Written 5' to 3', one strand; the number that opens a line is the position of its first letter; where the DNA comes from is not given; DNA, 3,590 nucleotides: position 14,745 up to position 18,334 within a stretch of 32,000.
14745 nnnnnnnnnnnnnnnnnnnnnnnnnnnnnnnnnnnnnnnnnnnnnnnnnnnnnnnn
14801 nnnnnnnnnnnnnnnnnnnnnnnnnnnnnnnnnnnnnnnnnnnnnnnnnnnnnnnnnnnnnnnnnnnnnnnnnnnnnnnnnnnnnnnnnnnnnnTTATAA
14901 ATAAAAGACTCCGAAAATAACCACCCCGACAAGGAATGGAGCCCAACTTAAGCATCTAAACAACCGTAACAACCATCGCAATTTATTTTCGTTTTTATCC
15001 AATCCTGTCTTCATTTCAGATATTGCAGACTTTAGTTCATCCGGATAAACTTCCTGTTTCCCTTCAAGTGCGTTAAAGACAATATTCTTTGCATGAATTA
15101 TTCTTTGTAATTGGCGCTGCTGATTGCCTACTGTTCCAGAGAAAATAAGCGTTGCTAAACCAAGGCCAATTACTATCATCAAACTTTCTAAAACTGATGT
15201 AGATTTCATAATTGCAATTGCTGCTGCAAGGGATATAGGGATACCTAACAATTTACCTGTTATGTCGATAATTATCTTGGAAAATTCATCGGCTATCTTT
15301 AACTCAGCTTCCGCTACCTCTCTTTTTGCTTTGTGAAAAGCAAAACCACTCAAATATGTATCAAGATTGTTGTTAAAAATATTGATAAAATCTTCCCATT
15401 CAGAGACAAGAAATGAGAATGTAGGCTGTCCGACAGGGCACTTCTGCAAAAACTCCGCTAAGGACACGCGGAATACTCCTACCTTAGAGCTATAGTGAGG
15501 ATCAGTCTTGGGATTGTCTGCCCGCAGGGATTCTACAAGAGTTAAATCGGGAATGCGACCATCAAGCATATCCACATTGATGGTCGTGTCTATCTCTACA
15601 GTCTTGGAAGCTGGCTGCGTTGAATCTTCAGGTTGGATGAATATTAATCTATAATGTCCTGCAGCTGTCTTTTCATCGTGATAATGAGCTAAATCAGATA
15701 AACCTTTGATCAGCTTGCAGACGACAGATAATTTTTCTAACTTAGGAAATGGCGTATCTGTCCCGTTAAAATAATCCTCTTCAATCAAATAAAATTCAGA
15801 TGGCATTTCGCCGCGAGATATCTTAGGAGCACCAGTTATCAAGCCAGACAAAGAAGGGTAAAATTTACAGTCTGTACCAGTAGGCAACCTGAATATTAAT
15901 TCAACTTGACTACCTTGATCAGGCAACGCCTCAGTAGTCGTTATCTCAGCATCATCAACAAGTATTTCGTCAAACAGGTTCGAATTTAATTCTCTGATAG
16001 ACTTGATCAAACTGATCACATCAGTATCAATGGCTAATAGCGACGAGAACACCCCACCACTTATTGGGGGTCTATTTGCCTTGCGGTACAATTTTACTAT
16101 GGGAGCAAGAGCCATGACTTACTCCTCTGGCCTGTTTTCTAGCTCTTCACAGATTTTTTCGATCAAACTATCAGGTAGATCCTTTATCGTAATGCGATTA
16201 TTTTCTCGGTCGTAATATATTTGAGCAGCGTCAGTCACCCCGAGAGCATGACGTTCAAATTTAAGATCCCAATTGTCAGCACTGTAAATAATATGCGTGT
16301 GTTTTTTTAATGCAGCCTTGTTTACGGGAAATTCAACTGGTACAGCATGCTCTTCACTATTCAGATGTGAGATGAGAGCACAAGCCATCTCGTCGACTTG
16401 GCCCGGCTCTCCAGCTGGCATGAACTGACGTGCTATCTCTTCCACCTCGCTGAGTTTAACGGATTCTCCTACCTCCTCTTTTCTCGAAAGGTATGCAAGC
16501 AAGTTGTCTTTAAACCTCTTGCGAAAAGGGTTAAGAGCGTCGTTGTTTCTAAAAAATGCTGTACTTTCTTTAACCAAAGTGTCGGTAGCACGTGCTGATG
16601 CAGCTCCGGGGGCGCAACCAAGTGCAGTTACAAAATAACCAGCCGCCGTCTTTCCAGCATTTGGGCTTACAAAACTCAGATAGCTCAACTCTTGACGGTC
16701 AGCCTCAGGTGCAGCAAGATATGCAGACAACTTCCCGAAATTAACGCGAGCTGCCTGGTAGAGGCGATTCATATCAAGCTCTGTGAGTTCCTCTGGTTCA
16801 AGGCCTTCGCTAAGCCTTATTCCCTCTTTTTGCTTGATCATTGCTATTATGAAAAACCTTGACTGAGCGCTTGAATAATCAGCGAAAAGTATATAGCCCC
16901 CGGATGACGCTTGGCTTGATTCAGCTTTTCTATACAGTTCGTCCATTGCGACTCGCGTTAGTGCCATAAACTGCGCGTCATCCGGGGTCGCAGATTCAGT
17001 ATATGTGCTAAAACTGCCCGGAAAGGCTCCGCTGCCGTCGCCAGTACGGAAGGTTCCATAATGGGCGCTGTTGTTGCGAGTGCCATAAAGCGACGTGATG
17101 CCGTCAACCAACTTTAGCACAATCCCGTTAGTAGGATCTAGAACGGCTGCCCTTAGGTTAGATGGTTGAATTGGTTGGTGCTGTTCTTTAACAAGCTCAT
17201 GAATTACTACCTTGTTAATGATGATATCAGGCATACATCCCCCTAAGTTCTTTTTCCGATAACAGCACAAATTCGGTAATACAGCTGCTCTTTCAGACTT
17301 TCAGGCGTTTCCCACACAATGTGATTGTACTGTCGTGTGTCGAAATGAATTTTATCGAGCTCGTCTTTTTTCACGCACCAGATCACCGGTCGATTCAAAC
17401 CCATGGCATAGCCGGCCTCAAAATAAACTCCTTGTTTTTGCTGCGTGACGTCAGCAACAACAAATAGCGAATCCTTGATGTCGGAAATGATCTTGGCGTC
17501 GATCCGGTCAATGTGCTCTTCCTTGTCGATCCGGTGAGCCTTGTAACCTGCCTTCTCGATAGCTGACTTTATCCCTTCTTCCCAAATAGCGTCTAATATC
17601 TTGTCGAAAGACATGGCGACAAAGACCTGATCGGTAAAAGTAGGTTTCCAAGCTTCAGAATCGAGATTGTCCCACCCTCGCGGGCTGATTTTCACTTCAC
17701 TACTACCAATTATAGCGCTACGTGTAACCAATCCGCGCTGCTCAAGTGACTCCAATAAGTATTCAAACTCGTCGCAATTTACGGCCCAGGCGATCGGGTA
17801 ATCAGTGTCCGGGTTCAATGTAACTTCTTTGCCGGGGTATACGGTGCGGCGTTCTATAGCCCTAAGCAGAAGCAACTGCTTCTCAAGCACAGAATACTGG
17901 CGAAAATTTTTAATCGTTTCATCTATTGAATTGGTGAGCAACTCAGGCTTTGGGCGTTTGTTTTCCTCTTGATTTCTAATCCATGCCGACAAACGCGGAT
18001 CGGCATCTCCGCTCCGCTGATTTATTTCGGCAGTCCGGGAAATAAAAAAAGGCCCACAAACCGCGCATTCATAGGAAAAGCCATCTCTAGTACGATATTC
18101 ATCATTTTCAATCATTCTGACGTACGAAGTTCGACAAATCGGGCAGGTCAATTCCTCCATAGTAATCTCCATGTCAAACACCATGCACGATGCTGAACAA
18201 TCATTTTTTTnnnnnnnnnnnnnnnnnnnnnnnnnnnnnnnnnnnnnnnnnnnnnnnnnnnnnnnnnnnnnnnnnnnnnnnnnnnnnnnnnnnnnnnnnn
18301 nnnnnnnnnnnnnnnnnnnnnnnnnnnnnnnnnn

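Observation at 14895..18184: Tightly packed three-gene cassette: Zn-ribbon/wHTH/NDT-(TIR/SLOG)-like protein, NdpA/YejK-like nucleoid protein, multi-TM protein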

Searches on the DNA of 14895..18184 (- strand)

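Call 17: search_dna_similar(query=window:14895-18184:-, collection=ecoli_genomes, mode=near, max_rows=20)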
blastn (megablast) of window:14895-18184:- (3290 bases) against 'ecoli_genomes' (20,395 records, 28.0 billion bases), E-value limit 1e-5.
No match.

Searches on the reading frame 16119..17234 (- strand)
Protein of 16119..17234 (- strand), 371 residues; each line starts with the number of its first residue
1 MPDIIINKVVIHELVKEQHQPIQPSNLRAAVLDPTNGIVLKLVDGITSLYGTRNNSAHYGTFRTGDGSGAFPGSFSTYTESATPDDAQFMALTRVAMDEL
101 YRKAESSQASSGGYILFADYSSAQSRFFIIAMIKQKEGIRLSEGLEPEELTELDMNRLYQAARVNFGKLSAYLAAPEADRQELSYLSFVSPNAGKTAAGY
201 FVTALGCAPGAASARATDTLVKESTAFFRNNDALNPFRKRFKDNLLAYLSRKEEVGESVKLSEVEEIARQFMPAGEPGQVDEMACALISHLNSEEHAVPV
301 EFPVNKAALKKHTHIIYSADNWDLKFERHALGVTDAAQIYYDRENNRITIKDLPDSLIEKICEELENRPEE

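Call 3: search_protein_families(library=pfam, proteins=[window:16119-17234:-], max_evalue=0.1)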
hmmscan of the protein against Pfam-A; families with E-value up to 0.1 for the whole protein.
window:16119-17234:- (371 aa): 1 family
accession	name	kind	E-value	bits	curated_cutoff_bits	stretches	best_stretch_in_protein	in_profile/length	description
PF04245.18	NA37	-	1.6e-65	222.1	24.6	1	10-357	1-324/325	37-kD nucleoid-associated bacterial protein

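Call 4: search_protein_families(library=padloc, proteins=[window:16119-17234:-], max_evalue=0.1)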
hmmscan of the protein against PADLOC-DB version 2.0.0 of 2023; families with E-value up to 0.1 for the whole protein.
window:16119-17234:- (371 aa): 0 families

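Call 5: search_protein_families(library=ncbifam, proteins=[window:16119-17234:-], max_evalue=0.1)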
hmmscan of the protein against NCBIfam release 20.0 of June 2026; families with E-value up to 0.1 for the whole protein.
window:16119-17234:- (371 aa): 2 families
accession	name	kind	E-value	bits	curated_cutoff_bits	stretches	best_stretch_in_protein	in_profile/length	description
NF001557.0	PRK00378.1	equivalog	3.8e-39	134.8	341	1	4-362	3-328/334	nucleoid-associated protein YejK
NF053868.1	DS1_1_antiphage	equivalog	4.2e-29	101.7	330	1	54-351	77-368/369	nucleoid-associated anti-phage protein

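Call 6: search_protein_families(library=phrogs, proteins=[window:16119-17234:-], max_evalue=0.1)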
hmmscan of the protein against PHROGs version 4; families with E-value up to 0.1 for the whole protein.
window:16119-17234:- (371 aa): 1 family
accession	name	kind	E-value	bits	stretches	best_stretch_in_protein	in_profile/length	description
phrog_3767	-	DNA, RNA and nucleotide metabolism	1.4e-70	238.9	1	5-365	4-336/338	nucleoid associated protein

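Call 86: search_solved_structures(query=window:16119-17234:-, max_evalue=0.01)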
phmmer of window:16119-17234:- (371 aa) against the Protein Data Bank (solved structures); distinct sequences matched with E-value up to 0.01: 1.
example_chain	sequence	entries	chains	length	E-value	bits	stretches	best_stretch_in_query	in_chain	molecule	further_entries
9be2_A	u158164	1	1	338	8.4e-17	64.5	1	5-361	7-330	Nucleoid-associated protein YejK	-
